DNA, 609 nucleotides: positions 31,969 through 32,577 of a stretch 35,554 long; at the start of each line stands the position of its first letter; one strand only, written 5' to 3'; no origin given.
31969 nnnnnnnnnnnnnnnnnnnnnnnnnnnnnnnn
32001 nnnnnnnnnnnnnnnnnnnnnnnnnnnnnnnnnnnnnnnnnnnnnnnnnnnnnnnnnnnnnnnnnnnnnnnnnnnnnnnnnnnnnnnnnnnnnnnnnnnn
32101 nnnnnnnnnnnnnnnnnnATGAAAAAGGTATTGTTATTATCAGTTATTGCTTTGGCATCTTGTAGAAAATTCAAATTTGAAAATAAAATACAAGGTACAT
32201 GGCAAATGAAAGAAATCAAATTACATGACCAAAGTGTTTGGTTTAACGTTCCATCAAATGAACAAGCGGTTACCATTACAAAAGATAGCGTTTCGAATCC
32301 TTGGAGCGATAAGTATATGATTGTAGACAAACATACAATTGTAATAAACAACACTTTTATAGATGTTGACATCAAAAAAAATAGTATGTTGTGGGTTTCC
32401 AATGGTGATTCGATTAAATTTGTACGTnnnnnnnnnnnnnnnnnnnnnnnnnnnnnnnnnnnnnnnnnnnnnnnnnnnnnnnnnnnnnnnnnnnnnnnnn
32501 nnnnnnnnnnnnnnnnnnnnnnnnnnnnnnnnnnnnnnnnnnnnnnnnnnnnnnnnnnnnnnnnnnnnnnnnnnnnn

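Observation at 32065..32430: Lone opposite-strand lipoprotein gene inserted next to the fibre-tip gene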

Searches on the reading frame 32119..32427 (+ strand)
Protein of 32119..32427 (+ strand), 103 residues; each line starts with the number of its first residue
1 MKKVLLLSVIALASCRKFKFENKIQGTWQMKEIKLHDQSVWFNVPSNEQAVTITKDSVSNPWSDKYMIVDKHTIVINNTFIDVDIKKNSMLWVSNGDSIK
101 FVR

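Call 8: search_protein_families(library=pfam, proteins=[window:32119-32427:+], max_evalue=1)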
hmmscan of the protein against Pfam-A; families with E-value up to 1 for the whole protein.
window:32119-32427:+ (103 aa): 1 family
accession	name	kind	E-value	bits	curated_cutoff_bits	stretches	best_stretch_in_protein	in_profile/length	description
PF16585.11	Lipocalin_8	-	0.015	16.2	27.2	1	11-38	2-31/135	Lipocalin-like domain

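Call 9: search_protein_families(library=phrogs, proteins=[window:32119-32427:+], max_evalue=0.1)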
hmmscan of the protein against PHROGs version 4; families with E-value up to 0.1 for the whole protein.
window:32119-32427:+ (103 aa): 2 families
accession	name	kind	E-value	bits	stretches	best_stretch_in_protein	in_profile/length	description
phrog_6073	-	lysis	0.055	14.8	1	1-19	3-21/67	Rz-like spanin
phrog_15849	-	unknown function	0.081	14.1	1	1-66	1-64/94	-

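Call 10: find_homologous_proteins(query=window:32119-32427:+, max_evalue=0.01)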
Query window:32119-32427:+ (103 aa): 6 proteins with E <= 0.01 among 7 candidates.
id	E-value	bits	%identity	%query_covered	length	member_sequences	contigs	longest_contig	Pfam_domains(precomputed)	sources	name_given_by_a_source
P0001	2.3e-59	215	98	100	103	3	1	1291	-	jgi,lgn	-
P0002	8.6e-38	146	65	100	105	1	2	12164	-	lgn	-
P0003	5.8e-33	131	59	100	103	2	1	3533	-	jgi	-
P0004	3.0e-29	119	57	100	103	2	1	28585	-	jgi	jgi:hypothetical protein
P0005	5.8e-27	112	57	100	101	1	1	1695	-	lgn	-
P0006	8.4e-27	111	55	100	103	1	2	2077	-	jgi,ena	jgi:hypothetical protein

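Call 11: search_dna_similar(query=window:32119-32427:+, collection=phages, mode=protein, max_evalue=1)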
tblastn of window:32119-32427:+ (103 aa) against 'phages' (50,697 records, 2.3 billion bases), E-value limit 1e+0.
No match.

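Call 12: find_encoding_contigs(protein=P0004, flank=10000, max_places=3)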
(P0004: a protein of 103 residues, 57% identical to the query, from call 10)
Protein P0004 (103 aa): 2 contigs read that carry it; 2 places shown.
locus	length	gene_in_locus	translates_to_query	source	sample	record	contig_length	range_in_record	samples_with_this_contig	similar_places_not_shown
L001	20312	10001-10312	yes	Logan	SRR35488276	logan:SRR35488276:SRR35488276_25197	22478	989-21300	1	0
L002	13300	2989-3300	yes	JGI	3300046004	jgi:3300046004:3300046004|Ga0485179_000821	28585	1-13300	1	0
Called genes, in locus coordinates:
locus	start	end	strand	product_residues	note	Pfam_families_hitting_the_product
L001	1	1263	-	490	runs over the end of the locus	PF07603:Lcl_C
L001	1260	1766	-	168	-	PF20459:DUF6712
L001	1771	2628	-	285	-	-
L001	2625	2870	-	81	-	-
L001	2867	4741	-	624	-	-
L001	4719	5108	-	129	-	-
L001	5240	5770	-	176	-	-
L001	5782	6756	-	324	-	-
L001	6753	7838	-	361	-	PF14550:Peptidase_S78_2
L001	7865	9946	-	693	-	-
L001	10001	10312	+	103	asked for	-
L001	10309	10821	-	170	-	-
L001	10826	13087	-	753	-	-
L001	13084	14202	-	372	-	-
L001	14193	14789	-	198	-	-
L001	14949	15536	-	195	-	-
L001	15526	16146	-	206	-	PF00535:Glycos_transf_2 (weak)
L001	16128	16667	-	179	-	PF13489:Methyltransf_23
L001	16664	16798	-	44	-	-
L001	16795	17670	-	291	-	-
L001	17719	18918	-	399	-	PF03237:Terminase_6N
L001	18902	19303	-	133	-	-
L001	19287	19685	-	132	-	-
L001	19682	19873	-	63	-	-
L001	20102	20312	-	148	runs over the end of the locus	-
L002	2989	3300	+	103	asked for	-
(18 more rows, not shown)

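Call 13: find_encoding_contigs(protein=P0002, flank=10000, max_places=3)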
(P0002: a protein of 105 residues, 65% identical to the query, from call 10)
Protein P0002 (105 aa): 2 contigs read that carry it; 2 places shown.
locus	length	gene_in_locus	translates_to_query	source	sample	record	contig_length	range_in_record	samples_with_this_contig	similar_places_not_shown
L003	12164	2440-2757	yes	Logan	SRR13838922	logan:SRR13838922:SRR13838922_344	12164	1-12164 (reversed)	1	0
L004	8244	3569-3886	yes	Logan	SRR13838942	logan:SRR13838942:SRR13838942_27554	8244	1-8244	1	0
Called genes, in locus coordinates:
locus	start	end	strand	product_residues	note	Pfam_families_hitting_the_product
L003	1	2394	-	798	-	?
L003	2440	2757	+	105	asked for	-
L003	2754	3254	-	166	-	-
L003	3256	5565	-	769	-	-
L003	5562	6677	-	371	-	-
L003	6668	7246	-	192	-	-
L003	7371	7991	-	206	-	-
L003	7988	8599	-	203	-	-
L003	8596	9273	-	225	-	-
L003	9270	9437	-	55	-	-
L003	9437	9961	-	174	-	-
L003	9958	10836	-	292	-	-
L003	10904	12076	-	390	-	PF04466:Terminase_3 (weak), PF17288:Terminase_3C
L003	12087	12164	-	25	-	?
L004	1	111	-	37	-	?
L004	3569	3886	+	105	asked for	-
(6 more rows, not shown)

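Call 14: find_encoding_contigs(protein=P0003, flank=5000, max_places=3)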
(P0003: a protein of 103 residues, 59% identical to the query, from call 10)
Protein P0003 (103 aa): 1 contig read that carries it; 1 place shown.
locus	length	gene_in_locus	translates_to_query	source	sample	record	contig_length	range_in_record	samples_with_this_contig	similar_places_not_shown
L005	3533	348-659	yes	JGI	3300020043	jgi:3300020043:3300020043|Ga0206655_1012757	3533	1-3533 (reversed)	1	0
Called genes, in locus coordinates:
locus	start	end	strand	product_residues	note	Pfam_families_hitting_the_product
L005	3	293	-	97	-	?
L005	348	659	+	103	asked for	-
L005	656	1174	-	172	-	-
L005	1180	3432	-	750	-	-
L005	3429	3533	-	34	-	?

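Call 23: find_related_loci(query=A1, collection=viral_contigs, flank=6000)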
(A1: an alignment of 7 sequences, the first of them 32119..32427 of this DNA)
Query A1 (103 aa) in viral_contigs; peptide patterns used: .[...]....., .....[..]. (x = any residue, [..] = any of these).
227 stretches matched a pattern; 4 encode a relative of the query (tblastn E <= 1e-3); 4 distinct loci.
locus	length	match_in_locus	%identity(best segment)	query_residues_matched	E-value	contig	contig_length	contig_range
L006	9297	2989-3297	57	1-103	4e-36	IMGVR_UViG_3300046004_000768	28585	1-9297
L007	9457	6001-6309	57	1-103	8e-36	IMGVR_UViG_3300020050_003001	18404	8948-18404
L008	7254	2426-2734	57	1-103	8e-36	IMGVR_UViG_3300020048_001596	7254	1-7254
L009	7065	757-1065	54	1-103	4e-35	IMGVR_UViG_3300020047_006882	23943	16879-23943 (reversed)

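Call 30: search_protein_representatives(alignment_id=A1)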
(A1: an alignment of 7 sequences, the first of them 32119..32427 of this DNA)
Query: 7 sequences, 103 profile positions. Proteins with E-value up to 0.001 (for the whole library): 26; up to 1e-10: 11; up to 1e-30: 2. The best 26 are listed.
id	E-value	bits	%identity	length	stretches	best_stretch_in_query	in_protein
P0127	3.8e-37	142.6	-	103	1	1-103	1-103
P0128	7.1e-37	141.7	-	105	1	1-103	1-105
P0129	3.3e-28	113.9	-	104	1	1-103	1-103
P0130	5.8e-25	103.5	-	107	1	1-103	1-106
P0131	7.9e-24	99.8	-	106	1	1-103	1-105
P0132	4.7e-21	90.9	-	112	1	1-103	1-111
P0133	3.8e-20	88.0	-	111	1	5-103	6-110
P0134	2.5e-15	72.6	-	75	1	31-103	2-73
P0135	1.1e-12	64.1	-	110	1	1-102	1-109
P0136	8.7e-11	58.0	-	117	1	1-100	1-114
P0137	1.0e-10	57.7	-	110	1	1-103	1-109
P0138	9.1e-09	51.5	-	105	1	1-101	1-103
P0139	5.2e-08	49.0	-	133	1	5-97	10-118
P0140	1.2e-07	47.9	-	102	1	1-97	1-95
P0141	3.6e-06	43.1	-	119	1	1-81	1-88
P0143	6.9e-06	42.2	-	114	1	1-100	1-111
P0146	1.7e-04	37.7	-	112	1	5-102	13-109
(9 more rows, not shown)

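Call 36: find_related_loci(query=A4, collection=genome_contigs, flank=8000)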
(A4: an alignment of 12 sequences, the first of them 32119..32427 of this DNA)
Query A4 (103 aa) in genome_contigs; peptide patterns used: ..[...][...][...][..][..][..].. (x = any residue, [..] = any of these).
2 stretches matched a pattern, but none encodes a relative of the query by tblastn (E <= 1e-3).
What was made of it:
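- Pattern scans of 185,579 genomes found none (call 36).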

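Call 44: predict_structure(alignment_id=A3)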
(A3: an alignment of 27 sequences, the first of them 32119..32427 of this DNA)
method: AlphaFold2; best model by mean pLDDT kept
length: 103 residues; sequences in the alignment: 27
mean_pLDDT: 88.6   pTM: 0.74
mean pLDDT of the five models: 88.6, 88.1, 87.8, 87.4, 86.6
residues with pLDDT >= 90: 81; 70-90: 4; 50-70: 15; < 50: 3
segments of 3 or more residues with pLDDT < 50: none
pLDDT, mean of each block of 10 residues (from residue 1): 54 60 94 97 96 96 96 96 96 98 96
secondary structure, 60 per line:
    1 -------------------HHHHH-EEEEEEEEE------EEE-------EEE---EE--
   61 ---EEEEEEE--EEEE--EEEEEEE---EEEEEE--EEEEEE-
elements in order: H20-24 E26-34 E41-43 E51-53 E64-70 E73-76 E79-85 E89-94 E97-102
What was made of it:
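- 32119..32430 (+): Gene for a 103-aa lipoprotein precursor (family A); the mature protein is about 88 aa and modelled as a small beta-barrel. AlphaFold2 mean pLDDT 88.6, one short helix and eight beta-strands (call 44).
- On Lipocalin-like domain proteins (Pfam Lipocalin_8, PF16585, and relatives): The AlphaFold2 model (pLDDT 88.6) has one short helix and eight strands (call 44).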

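Call 50: fold_search(model_id=the predicted structure, library=pdb)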
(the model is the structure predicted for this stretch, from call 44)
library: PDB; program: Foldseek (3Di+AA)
matches with E <= 10: 525; with E <= 0.001: 0
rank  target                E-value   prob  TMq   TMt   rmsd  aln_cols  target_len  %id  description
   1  8ehd                  8.5e-03  1.00  0.48  0.48   9.5        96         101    9  Structure of Tannerella forsythia potempin E (released 2022-12-21)
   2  8ehc_B                1.9e-02  1.00  0.50  0.54   8.9        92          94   10  Structure of Tannerella forsythia selenomethionine-derivatized potempin E (released 2022-12-21)
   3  8ehc_A                3.4e-02  1.00  0.50  0.53   8.9        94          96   10  Structure of Tannerella forsythia selenomethionine-derivatized potempin E (released 2022-12-21)
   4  3bs2                  3.6e-02  0.99  0.47  0.35   5.8       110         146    9  Crystal Structure of Monomine (released 2008-04-01)
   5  5byp_A                4.0e-02  1.00  0.57  0.49   4.8       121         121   14  Crystal structure of an uncharacterized protein (BACEGG_01585) from Bacteroides eggerthii DSM 20697 at 2.60 A resoluti (released 2015-07-08)
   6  3bu1                  4.7e-02  0.99  0.45  0.34   5.9       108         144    9  Crystal structure of monomine-histamine complex (released 2008-04-01)
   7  3bu9                  6.2e-02  0.99  0.46  0.35   5.9       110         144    9  Selenomethionine derivative of monomine L57,63,87,146M mutant (released 2008-04-01)
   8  2x46                  8.2e-02  0.97  0.46  0.34  10.3       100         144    9  Crystal Structure of SeMet Arg r 1 (released 2011-02-09)
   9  2kts_MODEL_1_A        1.1e-01  0.99  0.56  0.50   3.9       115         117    6  NMR structure of the protein NP_415897.1 (released 2010-02-23)
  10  7dru_C                1.3e-01  0.96  0.46  0.35  10.8       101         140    7  Crystal Structure of the Dog Lipocalin Allergen Can f 1 (released 2021-11-10)
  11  3ge2                  1.7e-01  0.80  0.36  0.41   9.9        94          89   13  Crystal structure of putative lipoprotein SP_0198 from Streptococcus pneumoniae (released 2009-03-17)
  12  4qrl                  2.2e-01  1.00  0.60  0.56   5.0       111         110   14  Crystal structure of a lipocalin-like protein (BACUNI_01346) from Bacteroides uniformis ATCC 8492 at 1.79 A resolution (released 2014-08-27)
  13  2x45_A                2.5e-01  0.87  0.46  0.34  12.0        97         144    9  Crystal Structure of Arg r 1 in complex with histamine (released 2011-02-09)
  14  4kc7_C                2.6e-01  0.91  0.46  0.13   5.3        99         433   12  Crystal Structure of Endo-1,5-alpha-L-arabinanase from Thermotoga petrophila RKU-1 (released 2014-02-05)
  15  5cyb                  2.9e-01  0.66  0.36  0.41   9.8        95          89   14  Structure of a lipocalin lipoprotein affecting virulence in Streptococcus pneumoniae (released 2016-09-14)
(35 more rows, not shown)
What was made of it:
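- Closest known: Bacteroidota lipocalin-like small lipoproteins. Same: A small beta-barrel behind a lipoprotein signal (call 50).
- Structural matches are to generic Bacteroidota lipocalin-like lipoproteins and the protease inhibitor potempin E (call 50).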

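Call 58: find_related_loci(query=A4, collection=metagenome_contigs, flank=5000)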
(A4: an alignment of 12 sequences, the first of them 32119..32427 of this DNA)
Query A4 (103 aa) in metagenome_contigs; peptide patterns used: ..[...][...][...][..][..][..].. (x = any residue, [..] = any of these).
12 stretches matched a pattern; 3 encode a relative of the query (tblastn E <= 1e-3); 3 distinct loci.
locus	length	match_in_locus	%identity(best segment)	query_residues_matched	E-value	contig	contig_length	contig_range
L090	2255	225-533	96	1-103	1e-65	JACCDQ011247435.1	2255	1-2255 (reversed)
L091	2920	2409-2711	48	1-101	1e-29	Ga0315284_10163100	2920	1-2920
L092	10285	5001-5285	49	9-103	9e-29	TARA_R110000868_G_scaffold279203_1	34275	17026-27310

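Call 72: search_protein_families(library=phrogs, proteins=[L007:6312-6749:-, L007:6822-7319:-, L007:7322-9085:-, L007:5311-5970:-, L001:13087-14202:-], max_evalue=0.01)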
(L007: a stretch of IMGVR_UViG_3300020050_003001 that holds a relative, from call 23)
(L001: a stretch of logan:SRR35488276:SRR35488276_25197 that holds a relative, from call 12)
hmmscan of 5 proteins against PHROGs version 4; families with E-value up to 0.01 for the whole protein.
L007:6312-6749:- (146 aa): 0 families

L007:6822-7319:- (166 aa): 1 family
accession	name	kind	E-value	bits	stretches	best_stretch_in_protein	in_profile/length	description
phrog_35048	-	unknown function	8.2e-28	98.5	1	3-165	4-170/184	-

L007:7322-9085:- (588 aa): 2 families
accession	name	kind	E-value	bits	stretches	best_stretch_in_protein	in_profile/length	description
phrog_33693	-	head and packaging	4.3e-93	313.6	1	6-582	2-559/560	portal protein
phrog_11226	-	head and packaging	6e-15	56.2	1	20-346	18-368/388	portal protein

L007:5311-5970:- (220 aa): 1 family
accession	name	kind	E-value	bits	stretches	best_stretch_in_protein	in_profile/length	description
phrog_30964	-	unknown function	1.4e-14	55.4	1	1-152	1-134/138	-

L001:13087-14202:- (372 aa): 0 families

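Call 77: fold_search(model_id=the predicted structure, library=viral)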
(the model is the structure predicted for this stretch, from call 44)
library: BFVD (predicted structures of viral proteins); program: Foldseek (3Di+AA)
matches with E <= 10: 601; with E <= 0.001: 0
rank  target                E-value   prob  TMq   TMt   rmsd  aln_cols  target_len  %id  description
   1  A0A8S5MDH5            1.7e-02  1.00  0.58  0.24  16.7       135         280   12  Lipocalin-like domain-containing protein [Siphoviridae sp. ctHeV6]
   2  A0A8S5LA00            2.1e-02  0.80  0.28  0.24  17.0       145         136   13  Lipocalin-like domain-containing protein [Myoviridae sp. ctPuP5]
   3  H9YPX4                6.5e-02  1.00  0.53  0.48   8.7       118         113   13  (no name in the UniProt tables at hand)
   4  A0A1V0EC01            9.0e-02  0.95  0.41  0.44   5.1        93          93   10  (no name in the UniProt tables at hand)
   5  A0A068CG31            1.0e-01  0.84  0.39  0.40   8.8        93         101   13  Uncharacterized protein [Listeria phage LMTA-57]
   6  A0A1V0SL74            1.0e-01  0.75  0.38  0.20  11.1       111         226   11  Uncharacterized protein [Klosneuvirus KNV1]
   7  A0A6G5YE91            1.8e-01  0.13  0.18  0.17  12.9       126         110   11  (no name in the UniProt tables at hand)
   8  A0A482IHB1            2.1e-01  0.72  0.39  0.23   8.0       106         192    6  (no name in the UniProt tables at hand)
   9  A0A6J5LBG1            2.3e-01  0.60  0.43  0.31   9.3       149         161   14  Uncharacterized protein [uncultured Caudovirales phage]
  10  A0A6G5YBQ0            2.7e-01  0.35  0.34  0.32  14.3       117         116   18  (no name in the UniProt tables at hand)
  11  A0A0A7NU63            4.0e-01  0.23  0.27  0.15  10.1        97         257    6  Uncharacterized protein [Lactobacillus phage LfeInf]
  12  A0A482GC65            4.5e-01  0.44  0.40  0.30   8.1       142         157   13  (no name in the UniProt tables at hand)
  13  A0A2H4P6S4            4.5e-01  0.15  0.27  0.24  13.1       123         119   10  Uncharacterized protein [Pseudomonas phage tabernarius]
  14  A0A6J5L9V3            4.5e-01  0.13  0.22  0.18  12.7       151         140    9  Uncharacterized protein [uncultured Caudovirales phage]
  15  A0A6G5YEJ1            4.8e-01  0.44  0.36  0.37  14.6       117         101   14  (no name in the UniProt tables at hand)
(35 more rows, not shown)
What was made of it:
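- On Lipocalin-like domain proteins (Pfam Lipocalin_8, PF16585, and relatives): Foldseek's best hits are lipocalin-like proteins but at E>=0.0085 and TM-score 0.45-0.60 (calls 50, 77).
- Checked: Foldseek matches to lipocalin-like proteins have E>=0.0085 (calls 50, 77).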

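Call 89: search_solved_structures(query=A3, max_evalue=1)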
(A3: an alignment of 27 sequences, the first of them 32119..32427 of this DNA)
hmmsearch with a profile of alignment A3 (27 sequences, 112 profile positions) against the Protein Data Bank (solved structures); distinct sequences matched with E-value up to 1: 1.
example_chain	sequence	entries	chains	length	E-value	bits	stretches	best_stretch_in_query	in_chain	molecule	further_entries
3ieb_A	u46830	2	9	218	0.44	14.1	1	10-41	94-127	Hexulose-6-phosphate synthase SgbH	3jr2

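Call 91: search_protein_families(library=ncbifam, proteins=[window:32119-32427:+], max_evalue=1)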
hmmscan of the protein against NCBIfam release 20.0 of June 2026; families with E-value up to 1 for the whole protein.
window:32119-32427:+ (103 aa): 0 families

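Call 92: search_protein_families(alignment_id=A3, library=pfam, max_evalue=0.1)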
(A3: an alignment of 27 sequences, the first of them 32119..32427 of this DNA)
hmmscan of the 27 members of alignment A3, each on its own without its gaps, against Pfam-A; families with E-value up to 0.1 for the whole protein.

A. member 1, window:32119-32427:+ (103 aa): 1 family
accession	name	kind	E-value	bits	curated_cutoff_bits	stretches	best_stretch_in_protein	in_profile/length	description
PF16585.11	Lipocalin_8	-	0.015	16.2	27.2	1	11-38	2-31/135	Lipocalin-like domain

B. families by the number of members that match (of 27 scanned): 8 families
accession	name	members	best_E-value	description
PF23071.1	DUF7044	3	0.0082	Domain of unknown function (DUF7044)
PF16585.11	Lipocalin_8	3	0.015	Lipocalin-like domain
PF08139.17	LPAM_1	2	0.00083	Prokaryotic membrane lipoprotein lipid attachment site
PF00127.26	Copper-bind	1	0.02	Copper binding proteins, plastocyanin/azurin family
PF21327.3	GspA_C39-like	1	0.024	GspA, peptidase C39-like domain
PF07202.18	Tcp10_C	1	0.046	T-complex protein 10 C-terminus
PF09910.14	DUF2139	1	0.058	Uncharacterized protein conserved in archaea (DUF2139)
PF00717.28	Peptidase_S24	1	0.082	Peptidase S24-like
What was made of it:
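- On Lipocalin-like domain proteins (Pfam Lipocalin_8, PF16585, and relatives): Only 3 of 27 members give any hit (call 92).
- Checked: Only 3 of 27 members give such a hit (call 92).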
